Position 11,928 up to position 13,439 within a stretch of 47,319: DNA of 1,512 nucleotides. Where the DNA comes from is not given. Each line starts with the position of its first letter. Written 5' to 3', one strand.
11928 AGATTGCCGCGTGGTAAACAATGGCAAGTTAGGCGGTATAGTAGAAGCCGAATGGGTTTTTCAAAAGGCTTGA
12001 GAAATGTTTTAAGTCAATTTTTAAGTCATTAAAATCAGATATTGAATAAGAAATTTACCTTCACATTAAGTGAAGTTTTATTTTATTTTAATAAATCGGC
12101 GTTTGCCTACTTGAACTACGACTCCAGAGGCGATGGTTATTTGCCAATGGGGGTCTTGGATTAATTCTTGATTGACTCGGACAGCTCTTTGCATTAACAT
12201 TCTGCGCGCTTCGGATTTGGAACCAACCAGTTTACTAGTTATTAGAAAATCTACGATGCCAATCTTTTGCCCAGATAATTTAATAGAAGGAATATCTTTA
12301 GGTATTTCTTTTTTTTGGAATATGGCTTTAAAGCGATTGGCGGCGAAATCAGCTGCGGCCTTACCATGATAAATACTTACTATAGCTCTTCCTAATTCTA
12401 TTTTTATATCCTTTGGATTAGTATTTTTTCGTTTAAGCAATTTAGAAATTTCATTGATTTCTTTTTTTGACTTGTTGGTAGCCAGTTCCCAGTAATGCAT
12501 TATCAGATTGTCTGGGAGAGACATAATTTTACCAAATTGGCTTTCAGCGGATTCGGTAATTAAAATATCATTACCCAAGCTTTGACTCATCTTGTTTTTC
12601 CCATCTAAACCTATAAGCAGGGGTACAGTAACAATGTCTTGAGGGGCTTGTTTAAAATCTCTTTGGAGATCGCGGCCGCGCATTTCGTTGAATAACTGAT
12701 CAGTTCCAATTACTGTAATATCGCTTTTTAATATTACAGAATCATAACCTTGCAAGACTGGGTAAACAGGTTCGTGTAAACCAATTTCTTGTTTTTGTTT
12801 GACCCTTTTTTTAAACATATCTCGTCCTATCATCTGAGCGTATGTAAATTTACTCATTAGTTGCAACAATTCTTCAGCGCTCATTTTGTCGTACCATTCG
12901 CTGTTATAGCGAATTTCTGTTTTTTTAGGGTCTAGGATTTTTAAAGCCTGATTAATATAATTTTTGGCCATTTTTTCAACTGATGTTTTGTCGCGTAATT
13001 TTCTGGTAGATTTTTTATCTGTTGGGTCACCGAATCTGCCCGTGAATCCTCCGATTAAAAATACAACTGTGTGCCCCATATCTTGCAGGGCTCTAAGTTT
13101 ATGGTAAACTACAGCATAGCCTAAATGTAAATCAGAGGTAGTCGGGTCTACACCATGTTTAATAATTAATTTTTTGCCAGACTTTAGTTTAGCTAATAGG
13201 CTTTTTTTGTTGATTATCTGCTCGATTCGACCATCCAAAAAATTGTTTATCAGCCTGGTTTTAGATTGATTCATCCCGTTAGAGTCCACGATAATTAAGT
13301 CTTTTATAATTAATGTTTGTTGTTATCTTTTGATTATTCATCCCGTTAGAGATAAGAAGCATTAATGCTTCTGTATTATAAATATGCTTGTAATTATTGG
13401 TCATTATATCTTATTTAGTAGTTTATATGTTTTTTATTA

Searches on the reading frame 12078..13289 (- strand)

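Call 97: search_protein_families(library=pfam, proteins=[window:12078-13289:-], max_evalue=0.001)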
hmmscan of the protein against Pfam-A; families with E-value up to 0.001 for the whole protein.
window:12078-13289:- (403 aa): 3 families
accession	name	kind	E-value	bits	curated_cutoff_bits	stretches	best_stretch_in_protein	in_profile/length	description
PF00579.31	tRNA-synt_1b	-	4.5e-66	223.6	21.1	1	38-325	3-292/292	tRNA synthetases class I (W and Y)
PF22421.1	SYY_C-terminal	-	1.9e-10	40.9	27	1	328-387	4-63/83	Tyrosine--tRNA ligase SYY-like C-terminal domain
PF01479.30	S4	-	2.1e-06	27.8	22.8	1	347-385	5-43/48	S4 domain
